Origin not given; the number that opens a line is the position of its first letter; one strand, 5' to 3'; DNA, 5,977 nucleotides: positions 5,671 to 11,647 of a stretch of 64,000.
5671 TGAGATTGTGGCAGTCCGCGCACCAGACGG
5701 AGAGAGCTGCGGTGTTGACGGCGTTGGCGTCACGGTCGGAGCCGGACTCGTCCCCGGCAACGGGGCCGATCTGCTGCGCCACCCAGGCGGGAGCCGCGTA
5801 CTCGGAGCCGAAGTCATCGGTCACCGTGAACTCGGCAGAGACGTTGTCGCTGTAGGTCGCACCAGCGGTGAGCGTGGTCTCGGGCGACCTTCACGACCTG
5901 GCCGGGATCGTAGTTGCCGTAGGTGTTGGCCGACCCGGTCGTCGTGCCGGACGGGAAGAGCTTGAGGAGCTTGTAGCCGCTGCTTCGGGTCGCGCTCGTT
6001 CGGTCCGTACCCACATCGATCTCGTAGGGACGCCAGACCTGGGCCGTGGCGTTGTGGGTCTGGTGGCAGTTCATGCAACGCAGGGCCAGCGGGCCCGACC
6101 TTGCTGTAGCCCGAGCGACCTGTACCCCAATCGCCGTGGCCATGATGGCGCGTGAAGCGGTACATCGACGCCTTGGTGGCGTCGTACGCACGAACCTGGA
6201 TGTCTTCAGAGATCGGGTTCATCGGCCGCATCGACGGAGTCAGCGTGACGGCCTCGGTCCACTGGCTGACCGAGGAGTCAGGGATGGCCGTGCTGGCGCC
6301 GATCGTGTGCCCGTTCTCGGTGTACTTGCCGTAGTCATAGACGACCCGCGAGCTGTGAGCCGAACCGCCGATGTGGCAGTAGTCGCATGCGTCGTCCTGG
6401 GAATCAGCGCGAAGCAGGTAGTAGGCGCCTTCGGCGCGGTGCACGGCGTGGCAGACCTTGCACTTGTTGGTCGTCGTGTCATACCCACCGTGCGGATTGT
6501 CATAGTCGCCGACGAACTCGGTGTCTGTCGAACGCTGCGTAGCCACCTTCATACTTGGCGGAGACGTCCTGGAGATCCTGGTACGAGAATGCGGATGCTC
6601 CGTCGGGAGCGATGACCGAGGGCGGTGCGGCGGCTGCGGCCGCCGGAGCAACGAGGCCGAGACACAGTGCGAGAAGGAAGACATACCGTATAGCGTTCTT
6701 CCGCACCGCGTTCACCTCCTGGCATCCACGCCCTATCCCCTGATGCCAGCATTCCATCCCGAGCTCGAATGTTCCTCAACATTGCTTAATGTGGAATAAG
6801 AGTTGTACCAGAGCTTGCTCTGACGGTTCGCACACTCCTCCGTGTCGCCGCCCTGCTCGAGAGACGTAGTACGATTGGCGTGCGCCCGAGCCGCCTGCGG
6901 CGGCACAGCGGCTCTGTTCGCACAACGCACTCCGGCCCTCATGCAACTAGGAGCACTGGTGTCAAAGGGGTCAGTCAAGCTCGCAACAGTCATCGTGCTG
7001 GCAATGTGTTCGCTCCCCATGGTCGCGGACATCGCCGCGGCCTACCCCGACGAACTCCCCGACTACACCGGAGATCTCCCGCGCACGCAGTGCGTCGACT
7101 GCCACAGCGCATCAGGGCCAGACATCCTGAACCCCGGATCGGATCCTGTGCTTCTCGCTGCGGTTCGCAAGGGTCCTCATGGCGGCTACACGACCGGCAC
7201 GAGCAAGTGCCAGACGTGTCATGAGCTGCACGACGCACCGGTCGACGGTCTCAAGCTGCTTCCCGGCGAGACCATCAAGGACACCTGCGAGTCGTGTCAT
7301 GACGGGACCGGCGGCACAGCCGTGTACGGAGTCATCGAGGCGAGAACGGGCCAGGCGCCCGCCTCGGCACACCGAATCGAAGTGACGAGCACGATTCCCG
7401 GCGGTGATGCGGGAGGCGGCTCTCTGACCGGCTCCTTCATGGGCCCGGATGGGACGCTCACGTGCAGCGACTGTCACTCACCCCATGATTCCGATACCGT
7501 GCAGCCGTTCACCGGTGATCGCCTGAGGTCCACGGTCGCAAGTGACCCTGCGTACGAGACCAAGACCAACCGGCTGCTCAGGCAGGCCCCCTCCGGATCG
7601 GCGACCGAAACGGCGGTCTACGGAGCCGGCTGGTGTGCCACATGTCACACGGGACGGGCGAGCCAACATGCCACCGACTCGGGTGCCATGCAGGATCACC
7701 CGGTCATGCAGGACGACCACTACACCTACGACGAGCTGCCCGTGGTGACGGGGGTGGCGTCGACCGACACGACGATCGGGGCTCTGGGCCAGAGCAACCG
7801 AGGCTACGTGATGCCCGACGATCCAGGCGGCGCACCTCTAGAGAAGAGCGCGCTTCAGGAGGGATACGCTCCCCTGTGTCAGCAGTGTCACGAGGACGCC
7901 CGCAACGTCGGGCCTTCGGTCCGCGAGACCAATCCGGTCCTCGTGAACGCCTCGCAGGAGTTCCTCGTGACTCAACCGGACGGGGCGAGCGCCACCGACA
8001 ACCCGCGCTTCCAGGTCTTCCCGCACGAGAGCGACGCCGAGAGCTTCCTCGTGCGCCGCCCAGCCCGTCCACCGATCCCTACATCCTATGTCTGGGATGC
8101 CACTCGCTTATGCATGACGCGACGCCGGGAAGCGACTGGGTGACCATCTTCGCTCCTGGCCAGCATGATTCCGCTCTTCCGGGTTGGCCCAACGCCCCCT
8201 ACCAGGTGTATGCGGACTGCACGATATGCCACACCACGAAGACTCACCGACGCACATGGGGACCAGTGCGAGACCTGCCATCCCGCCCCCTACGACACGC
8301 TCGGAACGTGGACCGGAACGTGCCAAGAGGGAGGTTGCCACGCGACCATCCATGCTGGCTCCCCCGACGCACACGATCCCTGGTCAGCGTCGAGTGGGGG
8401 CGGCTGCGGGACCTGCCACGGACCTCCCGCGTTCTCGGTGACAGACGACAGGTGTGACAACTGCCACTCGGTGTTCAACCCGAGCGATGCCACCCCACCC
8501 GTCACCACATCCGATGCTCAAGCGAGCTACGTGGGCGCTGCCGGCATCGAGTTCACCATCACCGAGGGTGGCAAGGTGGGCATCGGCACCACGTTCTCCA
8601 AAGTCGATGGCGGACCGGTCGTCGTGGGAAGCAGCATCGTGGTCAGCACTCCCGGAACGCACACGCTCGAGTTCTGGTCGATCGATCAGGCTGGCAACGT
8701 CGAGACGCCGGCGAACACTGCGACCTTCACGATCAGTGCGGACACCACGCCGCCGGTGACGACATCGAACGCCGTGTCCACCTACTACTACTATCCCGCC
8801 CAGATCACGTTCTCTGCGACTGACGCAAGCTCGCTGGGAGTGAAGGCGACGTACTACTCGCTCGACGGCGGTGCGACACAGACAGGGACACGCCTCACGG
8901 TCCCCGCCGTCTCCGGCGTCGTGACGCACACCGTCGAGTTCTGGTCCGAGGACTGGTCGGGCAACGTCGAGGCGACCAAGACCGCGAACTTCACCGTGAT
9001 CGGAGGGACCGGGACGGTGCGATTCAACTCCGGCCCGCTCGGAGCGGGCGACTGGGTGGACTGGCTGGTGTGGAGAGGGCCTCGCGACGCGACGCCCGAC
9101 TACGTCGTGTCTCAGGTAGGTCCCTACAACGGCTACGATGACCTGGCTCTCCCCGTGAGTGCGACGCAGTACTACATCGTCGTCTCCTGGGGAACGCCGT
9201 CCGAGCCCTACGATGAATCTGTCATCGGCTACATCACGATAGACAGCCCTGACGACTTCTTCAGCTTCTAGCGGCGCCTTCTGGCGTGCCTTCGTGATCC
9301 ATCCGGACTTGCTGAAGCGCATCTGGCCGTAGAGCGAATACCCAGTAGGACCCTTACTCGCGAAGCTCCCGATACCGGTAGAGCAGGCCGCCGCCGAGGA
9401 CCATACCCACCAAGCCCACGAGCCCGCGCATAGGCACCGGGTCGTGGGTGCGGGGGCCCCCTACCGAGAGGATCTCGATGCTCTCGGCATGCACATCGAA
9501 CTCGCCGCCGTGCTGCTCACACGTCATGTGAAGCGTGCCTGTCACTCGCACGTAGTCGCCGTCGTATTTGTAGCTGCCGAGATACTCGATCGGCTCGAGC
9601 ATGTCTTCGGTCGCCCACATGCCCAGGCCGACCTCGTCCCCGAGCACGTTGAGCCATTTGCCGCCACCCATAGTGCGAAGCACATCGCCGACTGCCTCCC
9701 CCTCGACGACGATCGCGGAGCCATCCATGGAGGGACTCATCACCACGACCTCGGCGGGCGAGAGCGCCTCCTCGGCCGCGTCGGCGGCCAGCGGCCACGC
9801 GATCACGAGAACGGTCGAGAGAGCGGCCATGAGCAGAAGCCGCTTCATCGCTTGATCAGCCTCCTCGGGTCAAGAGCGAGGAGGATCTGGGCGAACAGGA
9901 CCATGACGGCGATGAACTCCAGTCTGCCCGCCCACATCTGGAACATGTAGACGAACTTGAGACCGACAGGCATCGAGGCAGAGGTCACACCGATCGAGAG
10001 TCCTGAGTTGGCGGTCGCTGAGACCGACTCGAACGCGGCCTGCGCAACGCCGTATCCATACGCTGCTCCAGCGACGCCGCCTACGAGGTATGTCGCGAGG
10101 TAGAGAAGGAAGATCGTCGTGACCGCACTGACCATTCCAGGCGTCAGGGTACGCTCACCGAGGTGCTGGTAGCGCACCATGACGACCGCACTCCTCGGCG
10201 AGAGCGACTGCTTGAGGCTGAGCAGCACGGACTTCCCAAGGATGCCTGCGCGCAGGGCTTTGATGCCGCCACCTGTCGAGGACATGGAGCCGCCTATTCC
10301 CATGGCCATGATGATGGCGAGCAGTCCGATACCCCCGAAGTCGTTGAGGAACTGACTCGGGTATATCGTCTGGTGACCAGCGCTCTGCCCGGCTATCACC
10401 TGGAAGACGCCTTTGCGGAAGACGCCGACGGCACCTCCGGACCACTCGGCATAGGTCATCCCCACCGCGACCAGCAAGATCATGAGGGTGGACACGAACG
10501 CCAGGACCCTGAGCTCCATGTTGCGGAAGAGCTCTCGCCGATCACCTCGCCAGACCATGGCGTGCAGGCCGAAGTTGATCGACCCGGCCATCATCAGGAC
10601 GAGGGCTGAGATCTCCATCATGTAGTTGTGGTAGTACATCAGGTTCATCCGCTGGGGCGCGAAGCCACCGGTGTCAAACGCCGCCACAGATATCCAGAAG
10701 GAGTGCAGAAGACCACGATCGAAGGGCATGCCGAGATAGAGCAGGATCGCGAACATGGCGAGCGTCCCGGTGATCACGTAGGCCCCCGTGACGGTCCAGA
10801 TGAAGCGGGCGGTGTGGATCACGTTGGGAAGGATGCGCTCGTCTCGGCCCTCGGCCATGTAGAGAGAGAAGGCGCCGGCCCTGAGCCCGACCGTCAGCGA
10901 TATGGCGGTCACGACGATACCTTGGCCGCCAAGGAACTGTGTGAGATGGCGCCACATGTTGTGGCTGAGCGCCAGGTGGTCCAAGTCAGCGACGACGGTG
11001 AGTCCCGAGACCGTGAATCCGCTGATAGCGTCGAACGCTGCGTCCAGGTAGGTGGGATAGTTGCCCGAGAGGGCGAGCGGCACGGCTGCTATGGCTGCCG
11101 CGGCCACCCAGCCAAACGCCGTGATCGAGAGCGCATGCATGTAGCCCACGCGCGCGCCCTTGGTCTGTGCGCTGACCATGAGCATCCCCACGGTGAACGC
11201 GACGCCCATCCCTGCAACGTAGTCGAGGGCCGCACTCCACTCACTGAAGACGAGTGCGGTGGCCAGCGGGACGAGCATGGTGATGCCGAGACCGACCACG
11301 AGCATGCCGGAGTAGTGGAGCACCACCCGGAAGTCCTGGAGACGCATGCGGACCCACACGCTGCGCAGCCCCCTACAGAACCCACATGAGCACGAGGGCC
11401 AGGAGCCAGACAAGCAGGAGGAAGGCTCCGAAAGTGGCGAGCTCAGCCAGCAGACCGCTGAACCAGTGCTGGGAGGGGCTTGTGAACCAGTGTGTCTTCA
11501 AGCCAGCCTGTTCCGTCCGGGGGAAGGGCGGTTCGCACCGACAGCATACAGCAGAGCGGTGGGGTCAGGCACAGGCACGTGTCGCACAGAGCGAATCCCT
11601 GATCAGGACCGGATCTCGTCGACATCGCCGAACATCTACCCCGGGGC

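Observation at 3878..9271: Divergent pair of paralogous giant multihaem cytochromes with Ig-like modules in an apparently monoderm organism: candidate cell-surface electron conduit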

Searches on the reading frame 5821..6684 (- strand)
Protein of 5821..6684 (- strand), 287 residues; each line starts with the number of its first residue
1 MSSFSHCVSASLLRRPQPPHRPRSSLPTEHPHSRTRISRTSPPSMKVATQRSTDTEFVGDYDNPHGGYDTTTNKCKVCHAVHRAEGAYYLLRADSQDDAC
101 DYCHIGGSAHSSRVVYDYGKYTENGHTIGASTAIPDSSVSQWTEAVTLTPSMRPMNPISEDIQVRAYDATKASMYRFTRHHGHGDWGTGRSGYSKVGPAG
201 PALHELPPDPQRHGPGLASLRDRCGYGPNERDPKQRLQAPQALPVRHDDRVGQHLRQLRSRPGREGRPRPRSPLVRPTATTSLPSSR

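Call 4: search_protein_families(library=pfam, proteins=[window:5821-6684:-], max_evalue=1)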
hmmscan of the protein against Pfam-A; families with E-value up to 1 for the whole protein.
window:5821-6684:- (287 aa): 4 families
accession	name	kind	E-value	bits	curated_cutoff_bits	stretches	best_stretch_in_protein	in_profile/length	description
PF09699.15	Paired_CXXCH_1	-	0.0039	17.3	20.6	1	72-104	6-36/41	Doubled CXXCH motif (Paired_CXXCH_1)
PF14522.11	Cytochrome_C7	-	0.011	16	24.8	1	72-104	13-66/67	Cytochrome c7 and related cytochrome c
PF14537.11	Cytochrom_c3_2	-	0.054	14.4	25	1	60-104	46-78/79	Cytochrome c3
PF09256.16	BaffR-Tall_bind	-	0.058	13.6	21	1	6-19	16-29/30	BAFF-R, TALL-1 binding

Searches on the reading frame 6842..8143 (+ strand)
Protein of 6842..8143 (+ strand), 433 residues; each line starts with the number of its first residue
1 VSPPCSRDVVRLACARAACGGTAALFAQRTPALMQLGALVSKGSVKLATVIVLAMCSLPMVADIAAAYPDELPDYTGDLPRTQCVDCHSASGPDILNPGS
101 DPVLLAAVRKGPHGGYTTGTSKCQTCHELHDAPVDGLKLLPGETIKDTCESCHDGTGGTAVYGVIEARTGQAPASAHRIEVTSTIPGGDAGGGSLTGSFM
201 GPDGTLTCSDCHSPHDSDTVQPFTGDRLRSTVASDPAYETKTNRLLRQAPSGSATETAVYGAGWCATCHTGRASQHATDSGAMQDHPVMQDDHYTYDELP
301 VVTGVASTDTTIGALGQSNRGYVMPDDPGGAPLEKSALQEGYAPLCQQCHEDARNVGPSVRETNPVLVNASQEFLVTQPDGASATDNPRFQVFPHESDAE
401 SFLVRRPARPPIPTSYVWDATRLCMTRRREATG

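Call 4: search_protein_families(library=pfam, proteins=[window:6842-8143:+], max_evalue=1)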
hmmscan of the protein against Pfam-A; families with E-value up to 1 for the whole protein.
window:6842-8143:+ (433 aa): 6 families
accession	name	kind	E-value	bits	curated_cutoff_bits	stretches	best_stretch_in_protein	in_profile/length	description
PF09699.15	Paired_CXXCH_1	-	6.2e-13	48.6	20.6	3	117-156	5-39/41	Doubled CXXCH motif (Paired_CXXCH_1)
PF14522.11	Cytochrome_C7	-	2e-11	44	24.8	2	81-154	13-67/67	Cytochrome c7 and related cytochrome c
PF14537.11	Cytochrom_c3_2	-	2.9e-09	37.7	25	1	78-154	23-79/79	Cytochrome c3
PF13442.11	Cytochrome_CBB3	-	2.3e-07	31.5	27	1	338-362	6-29/68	Cytochrome C oxidase, cbb3-type, subunit III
PF22113.1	Mtrc-MtrF_II-IV_dom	-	6.7e-07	29.4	30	1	120-282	6-143/176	Outer membrane cytochrome MtrC/MtrF-like, domains II/IV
PF02276.23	CytoC_RC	-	0.096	12.5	22.4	1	105-140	270-303/310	Photosynthetic reaction centre cytochrome C subunit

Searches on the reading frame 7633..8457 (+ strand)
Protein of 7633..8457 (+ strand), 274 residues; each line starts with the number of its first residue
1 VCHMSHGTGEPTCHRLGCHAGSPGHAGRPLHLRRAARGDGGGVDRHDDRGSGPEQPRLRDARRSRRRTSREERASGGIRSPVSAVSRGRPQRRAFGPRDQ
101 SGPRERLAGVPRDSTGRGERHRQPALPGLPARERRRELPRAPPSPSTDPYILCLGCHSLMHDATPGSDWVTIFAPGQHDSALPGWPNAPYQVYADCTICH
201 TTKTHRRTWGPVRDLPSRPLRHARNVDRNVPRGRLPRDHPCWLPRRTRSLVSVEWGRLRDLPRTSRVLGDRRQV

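Call 4: search_protein_families(library=pfam, proteins=[window:7633-8457:+], max_evalue=1)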
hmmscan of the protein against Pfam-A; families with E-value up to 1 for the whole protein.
window:7633-8457:+ (274 aa): 1 family
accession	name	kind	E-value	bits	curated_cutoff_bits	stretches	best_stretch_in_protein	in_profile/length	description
PF14522.11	Cytochrome_C7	-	0.17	12.2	24.8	1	153-206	16-54/67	Cytochrome c7 and related cytochrome c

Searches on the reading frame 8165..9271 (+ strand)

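Call 4: search_protein_families(library=pfam, proteins=[window:8165-9271:+], max_evalue=1)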
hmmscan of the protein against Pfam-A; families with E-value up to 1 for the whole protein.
window:8165-9271:+ (368 aa): 3 families
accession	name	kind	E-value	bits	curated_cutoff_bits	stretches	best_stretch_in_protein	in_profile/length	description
PF14522.11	Cytochrome_C7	-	0.0031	17.8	24.8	1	31-102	12-67/67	Cytochrome c7 and related cytochrome c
PF19077.6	Big_13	-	0.19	12.7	27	0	163-190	74-100/102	Bacterial Ig-like domain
PF14537.11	Cytochrom_c3_2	-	0.44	11.5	25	1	77-108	5-40/79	Cytochrome c3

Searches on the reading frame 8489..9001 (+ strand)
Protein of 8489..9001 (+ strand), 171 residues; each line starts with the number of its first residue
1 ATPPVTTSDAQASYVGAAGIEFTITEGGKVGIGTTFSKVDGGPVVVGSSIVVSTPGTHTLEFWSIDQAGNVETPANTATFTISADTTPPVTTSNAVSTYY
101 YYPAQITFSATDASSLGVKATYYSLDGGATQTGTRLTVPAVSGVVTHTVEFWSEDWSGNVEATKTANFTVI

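Call 31: search_protein_families(library=pfam, proteins=[window:8489-9001:+], max_evalue=10)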
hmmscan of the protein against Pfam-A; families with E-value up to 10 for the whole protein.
seq(171 aa): 1 family
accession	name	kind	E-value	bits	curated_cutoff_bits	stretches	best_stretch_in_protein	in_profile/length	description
PF19077.6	Big_13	-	0.038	14.9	27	1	54-82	73-100/102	Bacterial Ig-like domain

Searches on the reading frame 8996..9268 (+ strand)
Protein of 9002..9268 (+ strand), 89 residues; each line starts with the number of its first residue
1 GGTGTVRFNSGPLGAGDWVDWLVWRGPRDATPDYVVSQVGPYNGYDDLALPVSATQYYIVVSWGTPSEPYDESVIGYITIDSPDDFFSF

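Call 31: search_protein_families(library=pfam, proteins=[window:9002-9268:+], max_evalue=10)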
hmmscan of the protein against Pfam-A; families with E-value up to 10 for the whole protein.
seq(89 aa): 0 families

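Call 50: predict_structure(alignment_id=A2)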
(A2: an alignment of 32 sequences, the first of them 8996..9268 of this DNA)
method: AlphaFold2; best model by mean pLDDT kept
length: 91 residues; sequences in the alignment: 32
mean_pLDDT: 96.0   pTM: 0.85
mean pLDDT of the five models: 96.0, 95.5, 95.4, 95.3, 94.8
residues with pLDDT >= 90: 87; 70-90: 2; 50-70: 2; < 50: 0
segments of 3 or more residues with pLDDT < 50: none
pLDDT, mean of each block of 10 residues (from residue 1): 88 97 98 96 97 97 97 97 97 94
secondary structure, 60 per line:
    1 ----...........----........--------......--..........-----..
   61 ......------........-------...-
elements in order: E5-15 E20-27 E36-41 E44-53 E59-66 E73-80 E88-90

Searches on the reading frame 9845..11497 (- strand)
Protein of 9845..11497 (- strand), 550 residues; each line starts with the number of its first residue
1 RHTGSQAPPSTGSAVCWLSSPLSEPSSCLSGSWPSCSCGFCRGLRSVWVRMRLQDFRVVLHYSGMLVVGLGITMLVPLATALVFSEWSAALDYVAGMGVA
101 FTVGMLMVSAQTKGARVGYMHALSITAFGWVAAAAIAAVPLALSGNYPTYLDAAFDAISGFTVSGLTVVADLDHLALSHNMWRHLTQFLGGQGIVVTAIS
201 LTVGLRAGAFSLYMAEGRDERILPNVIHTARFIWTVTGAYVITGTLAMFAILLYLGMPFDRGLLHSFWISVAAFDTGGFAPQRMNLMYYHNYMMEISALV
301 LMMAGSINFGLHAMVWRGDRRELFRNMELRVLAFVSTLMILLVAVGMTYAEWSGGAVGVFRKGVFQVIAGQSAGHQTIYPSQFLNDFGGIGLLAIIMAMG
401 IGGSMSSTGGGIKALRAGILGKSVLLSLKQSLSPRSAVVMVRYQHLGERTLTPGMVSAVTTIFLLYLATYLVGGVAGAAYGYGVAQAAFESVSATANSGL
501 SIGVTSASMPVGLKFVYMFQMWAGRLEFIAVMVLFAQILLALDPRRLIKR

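Call 22: search_protein_families(library=pfam, proteins=[window:9845-11497:-], max_evalue=0.001)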
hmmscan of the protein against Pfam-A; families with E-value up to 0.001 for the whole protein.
window:9845-11497:- (550 aa): 1 family
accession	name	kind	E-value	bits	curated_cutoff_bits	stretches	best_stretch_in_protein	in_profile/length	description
PF02386.22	TrkH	-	1.8e-37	129.4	27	1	105-537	17-492/502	Cation transport protein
